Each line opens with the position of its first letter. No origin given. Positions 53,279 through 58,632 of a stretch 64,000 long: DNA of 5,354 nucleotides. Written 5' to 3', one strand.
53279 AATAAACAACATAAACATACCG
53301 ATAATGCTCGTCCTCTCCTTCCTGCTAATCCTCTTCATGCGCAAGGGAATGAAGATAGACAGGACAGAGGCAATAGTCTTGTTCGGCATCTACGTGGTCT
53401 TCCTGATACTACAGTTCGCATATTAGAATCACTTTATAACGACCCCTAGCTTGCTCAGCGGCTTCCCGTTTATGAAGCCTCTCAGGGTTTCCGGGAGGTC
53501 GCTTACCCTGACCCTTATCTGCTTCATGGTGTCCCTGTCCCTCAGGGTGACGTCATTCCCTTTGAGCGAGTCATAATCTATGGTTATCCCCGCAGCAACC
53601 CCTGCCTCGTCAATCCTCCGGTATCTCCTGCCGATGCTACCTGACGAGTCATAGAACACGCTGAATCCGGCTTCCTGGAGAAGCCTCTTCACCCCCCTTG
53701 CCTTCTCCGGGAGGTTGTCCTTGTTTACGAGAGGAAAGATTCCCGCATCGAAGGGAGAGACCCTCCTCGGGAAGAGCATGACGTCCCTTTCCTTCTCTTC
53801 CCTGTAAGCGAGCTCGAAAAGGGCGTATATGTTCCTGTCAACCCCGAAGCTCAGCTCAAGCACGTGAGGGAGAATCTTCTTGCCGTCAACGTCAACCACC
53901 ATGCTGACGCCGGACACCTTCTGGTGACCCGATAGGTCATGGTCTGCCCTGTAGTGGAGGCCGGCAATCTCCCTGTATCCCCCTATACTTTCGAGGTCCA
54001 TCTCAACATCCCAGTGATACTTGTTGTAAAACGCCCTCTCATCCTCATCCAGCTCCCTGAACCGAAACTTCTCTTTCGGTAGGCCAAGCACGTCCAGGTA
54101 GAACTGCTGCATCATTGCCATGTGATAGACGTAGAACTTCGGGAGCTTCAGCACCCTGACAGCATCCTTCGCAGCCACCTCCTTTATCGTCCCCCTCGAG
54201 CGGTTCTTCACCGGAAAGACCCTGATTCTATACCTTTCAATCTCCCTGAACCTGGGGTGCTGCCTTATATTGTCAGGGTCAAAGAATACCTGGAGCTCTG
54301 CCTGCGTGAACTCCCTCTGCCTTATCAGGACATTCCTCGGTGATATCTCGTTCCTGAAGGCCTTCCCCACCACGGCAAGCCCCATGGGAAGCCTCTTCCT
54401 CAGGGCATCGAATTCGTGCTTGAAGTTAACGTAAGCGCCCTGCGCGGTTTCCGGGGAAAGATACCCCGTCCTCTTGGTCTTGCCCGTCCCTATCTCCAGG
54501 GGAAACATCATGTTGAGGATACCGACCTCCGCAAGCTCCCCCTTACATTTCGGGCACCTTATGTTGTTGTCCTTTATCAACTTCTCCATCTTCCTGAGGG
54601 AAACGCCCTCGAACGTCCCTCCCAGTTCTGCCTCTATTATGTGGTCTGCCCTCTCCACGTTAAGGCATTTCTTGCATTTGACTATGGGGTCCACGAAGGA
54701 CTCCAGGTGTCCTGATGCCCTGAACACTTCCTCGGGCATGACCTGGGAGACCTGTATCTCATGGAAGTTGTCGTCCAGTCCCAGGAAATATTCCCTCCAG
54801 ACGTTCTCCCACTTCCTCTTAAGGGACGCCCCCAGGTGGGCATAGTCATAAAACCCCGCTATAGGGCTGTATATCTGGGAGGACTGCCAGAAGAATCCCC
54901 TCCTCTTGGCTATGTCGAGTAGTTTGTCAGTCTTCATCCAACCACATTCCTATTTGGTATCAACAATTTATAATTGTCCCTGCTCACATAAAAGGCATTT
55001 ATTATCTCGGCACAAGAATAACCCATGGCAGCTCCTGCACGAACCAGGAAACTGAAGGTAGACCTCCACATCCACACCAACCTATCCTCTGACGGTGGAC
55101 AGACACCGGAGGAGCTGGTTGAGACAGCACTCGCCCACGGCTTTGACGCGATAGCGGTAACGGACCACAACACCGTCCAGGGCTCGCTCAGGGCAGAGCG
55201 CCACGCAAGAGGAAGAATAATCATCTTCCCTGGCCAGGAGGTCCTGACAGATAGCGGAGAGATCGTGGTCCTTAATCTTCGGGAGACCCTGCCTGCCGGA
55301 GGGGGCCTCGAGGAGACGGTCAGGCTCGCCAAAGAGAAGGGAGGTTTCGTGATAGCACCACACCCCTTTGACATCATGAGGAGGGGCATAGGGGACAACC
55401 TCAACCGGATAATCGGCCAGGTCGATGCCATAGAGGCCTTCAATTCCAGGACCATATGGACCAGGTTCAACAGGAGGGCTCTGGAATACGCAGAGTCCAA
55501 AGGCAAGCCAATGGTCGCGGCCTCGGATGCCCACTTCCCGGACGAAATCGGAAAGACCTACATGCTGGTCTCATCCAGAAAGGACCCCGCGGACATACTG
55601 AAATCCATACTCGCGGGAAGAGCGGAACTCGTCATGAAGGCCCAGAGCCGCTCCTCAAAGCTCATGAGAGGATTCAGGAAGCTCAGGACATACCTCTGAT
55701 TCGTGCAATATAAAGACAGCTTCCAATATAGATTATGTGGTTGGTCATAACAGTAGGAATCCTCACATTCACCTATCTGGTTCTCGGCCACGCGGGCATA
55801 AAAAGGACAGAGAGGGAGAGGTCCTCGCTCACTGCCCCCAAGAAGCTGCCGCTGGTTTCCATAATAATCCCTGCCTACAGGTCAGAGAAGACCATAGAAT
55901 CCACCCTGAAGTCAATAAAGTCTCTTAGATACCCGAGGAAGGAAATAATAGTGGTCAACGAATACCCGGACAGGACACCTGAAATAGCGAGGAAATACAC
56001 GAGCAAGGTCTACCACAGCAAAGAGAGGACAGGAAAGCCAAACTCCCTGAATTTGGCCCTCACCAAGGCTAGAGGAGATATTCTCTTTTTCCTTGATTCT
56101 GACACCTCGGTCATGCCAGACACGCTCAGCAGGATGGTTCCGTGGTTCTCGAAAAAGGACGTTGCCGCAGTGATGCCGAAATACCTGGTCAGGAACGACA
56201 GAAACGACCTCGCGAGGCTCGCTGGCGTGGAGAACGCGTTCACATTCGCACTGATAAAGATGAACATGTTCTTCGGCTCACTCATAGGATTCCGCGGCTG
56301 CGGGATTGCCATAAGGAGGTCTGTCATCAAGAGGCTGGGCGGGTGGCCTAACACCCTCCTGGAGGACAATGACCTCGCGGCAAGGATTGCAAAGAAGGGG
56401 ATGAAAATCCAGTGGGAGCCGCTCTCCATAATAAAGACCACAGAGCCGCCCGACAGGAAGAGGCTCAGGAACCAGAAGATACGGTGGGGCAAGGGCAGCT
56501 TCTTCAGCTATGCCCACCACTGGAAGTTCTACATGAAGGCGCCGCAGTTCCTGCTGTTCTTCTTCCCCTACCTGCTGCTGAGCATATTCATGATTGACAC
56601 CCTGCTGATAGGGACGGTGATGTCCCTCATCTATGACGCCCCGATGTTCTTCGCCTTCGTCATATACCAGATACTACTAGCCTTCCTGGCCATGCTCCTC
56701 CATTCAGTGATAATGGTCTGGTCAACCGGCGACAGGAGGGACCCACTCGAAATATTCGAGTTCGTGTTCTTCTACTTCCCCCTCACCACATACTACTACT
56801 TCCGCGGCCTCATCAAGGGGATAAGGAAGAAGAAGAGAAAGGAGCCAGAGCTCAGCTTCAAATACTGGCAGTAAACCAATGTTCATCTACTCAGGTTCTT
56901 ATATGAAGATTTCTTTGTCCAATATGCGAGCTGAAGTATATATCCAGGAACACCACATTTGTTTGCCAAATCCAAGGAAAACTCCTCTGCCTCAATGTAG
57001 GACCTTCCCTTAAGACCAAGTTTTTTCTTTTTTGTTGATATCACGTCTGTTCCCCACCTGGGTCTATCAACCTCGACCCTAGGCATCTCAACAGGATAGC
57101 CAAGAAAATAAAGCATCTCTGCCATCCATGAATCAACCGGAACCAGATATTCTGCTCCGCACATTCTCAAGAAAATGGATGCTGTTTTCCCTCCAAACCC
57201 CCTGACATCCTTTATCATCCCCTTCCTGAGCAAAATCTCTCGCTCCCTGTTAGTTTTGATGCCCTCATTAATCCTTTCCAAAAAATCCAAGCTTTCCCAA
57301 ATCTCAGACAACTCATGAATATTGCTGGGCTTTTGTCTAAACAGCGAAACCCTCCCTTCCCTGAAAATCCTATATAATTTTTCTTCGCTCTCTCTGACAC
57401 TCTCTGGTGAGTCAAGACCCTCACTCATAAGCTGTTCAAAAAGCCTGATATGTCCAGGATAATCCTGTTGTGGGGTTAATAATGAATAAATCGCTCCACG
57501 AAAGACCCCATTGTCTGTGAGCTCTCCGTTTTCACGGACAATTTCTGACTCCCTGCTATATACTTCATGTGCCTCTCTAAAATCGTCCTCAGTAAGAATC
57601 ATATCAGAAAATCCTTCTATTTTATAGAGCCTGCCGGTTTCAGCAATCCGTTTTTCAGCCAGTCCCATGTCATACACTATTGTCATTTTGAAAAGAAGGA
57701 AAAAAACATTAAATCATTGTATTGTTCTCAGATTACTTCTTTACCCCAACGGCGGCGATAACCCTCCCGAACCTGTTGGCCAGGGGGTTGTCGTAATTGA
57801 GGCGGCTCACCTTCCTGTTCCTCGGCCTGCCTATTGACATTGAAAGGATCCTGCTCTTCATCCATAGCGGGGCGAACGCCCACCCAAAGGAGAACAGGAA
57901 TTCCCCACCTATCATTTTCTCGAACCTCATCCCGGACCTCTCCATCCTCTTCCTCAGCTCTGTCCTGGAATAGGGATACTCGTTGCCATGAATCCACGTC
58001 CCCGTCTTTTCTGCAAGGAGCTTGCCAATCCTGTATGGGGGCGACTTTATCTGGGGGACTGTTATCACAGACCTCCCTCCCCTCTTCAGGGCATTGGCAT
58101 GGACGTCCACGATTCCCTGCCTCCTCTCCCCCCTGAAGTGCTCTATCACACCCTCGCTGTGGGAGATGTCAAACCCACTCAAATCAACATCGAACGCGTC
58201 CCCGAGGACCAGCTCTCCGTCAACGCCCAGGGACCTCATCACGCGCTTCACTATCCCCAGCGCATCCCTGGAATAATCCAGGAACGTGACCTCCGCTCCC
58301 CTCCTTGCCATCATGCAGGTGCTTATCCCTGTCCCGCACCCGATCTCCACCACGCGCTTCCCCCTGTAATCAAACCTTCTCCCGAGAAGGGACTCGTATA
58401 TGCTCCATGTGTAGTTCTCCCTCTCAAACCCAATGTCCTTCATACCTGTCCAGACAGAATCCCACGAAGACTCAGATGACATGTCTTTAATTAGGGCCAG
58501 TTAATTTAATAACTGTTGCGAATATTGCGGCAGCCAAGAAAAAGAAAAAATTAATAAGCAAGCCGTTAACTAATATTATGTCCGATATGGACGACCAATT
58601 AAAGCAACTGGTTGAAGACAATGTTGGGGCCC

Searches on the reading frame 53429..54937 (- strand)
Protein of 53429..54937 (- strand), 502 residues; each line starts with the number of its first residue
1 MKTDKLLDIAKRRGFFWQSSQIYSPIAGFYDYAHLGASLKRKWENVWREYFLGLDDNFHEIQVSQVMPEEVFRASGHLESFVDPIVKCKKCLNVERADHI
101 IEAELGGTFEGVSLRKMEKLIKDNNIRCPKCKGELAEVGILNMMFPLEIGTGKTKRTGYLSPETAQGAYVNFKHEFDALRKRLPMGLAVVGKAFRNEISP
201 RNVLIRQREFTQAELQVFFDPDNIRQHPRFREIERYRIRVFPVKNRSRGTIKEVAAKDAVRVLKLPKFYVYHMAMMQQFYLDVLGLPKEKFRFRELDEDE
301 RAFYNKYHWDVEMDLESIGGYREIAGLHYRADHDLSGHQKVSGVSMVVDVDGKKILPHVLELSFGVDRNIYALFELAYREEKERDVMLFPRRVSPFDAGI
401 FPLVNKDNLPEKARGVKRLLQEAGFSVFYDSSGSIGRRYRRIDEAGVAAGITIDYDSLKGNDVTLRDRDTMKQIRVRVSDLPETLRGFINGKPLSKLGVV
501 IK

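Call 50: search_protein_families(library=pfam, proteins=[window:53429-54937:-], max_evalue=0.0001)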
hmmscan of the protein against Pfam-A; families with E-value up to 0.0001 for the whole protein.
window:53429-54937:- (502 aa): 2 families
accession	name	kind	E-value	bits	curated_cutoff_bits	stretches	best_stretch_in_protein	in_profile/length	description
PF03129.25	HGTP_anticodon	-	1.6e-18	67.1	21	1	399-486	3-92/94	Anticodon binding domain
PF00587.30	tRNA-synt_2b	-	1.1e-10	42.4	29.3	1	156-375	9-177/179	tRNA synthetase class II core domain (G, H, P, S and T)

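Call 86: find_homologous_proteins(query=window:53429-54937:-, max_evalue=1e-50)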
Query window:53429-54937:- (502 aa): 7963 proteins with E <= 1e-50 among 8000 candidates; the best 120 are listed.
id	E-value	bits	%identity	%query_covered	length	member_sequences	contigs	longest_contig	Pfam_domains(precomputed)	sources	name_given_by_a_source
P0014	0.0e+0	1092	94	100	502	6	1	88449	PF03129.26,PF00587.31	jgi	jgi:glycyl-tRNA synthetase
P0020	0.0e+0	1068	91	100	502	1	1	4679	PF03129.26,PF00587.31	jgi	jgi:glycyl-tRNA synthetase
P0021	2.2e-256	869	73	100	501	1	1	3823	PF03129.26,PF00587.31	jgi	jgi:glycyl-tRNA synthetase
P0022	2.5e-256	869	74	100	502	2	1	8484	PF03129.26,PF00587.31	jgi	jgi:glycyl-tRNA synthetase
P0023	5.8e-255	865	73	100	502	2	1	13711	PF03129.26,PF00587.31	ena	-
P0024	8.0e-253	858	71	100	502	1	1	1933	PF03129.26,PF00587.31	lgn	-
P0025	1.1e-252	857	72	100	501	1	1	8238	PF03129.26,PF00587.31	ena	-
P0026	1.2e-252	857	71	100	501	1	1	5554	PF03129.26,PF00587.31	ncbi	-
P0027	8.3e-252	854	72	100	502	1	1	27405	PF03129.26,PF00587.31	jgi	jgi:glycyl-tRNA synthetase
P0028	8.9e-252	854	71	100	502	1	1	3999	PF03129.26,PF00587.31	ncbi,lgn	-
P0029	6.9e-251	851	71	100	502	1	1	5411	PF03129.26,PF00587.31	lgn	-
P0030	2.2e-250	850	72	100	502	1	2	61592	PF03129.26,PF00587.31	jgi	jgi:glycyl-tRNA synthetase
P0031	5.4e-250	848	71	100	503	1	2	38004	PF03129.26,PF00587.31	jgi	jgi:glycyl-tRNA synthetase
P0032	4.0e-249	845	70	100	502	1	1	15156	PF03129.26,PF00587.31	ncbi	-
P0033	1.4e-248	844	70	100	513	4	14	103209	PF03129.26,PF00587.31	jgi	-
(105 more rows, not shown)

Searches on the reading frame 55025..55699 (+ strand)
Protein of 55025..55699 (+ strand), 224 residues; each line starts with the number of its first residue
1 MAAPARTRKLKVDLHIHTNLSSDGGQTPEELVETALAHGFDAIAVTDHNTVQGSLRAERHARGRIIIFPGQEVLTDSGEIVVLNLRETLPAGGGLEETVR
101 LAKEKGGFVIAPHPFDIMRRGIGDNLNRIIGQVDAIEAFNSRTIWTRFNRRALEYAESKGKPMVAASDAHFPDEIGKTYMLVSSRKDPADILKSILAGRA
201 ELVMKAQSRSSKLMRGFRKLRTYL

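Call 50: search_protein_families(library=pfam, proteins=[window:55025-55699:+], max_evalue=0.0001)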
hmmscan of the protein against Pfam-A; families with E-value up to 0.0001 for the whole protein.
window:55025-55699:+ (224 aa): 2 families
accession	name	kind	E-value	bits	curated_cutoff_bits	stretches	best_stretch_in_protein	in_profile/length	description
PF13263.12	PHP_C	-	2.3e-15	56.3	21.3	1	147-199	2-55/56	PHP-associated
PF02811.25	PHP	-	3.4e-11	44.2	26.4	1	13-64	1-53/164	PHP domain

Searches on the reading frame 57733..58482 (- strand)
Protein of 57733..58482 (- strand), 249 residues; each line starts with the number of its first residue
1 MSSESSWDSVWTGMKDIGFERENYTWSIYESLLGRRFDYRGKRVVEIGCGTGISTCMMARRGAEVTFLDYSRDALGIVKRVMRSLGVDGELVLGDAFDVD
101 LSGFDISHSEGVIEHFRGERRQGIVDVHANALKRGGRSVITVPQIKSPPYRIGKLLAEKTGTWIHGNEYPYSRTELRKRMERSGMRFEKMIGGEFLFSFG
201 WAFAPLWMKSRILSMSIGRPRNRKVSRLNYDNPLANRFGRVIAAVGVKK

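Call 50: search_protein_families(library=pfam, proteins=[window:57733-58482:-], max_evalue=0.0001)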
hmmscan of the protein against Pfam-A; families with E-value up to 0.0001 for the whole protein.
window:57733-58482:- (249 aa): 7 families
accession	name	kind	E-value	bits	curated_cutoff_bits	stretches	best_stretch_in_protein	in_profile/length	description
PF13649.12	Methyltransf_25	-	5.9e-13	49.8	27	1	44-136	1-97/97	Methyltransferase domain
PF08241.18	Methyltransf_11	-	4.5e-11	43.7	21.2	1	45-139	1-94/95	Methyltransferase domain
PF08242.18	Methyltransf_12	-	7.9e-10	39.8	30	1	45-137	1-97/98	Methyltransferase domain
PF13489.12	Methyltransf_23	-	3.5e-08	33.8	27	1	38-185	20-159/164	Methyltransferase domain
PF13847.12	Methyltransf_31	-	1.4e-07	31.7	27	1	41-144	4-113/145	Methyltransferase domain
PF05175.20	MTS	-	5.7e-05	23.3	23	1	39-98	29-92/170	Methyltransferase small domain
PF02353.26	CMAS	-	9e-05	22.4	27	0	40-142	62-166/273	Mycolic acid cyclopropane synthetase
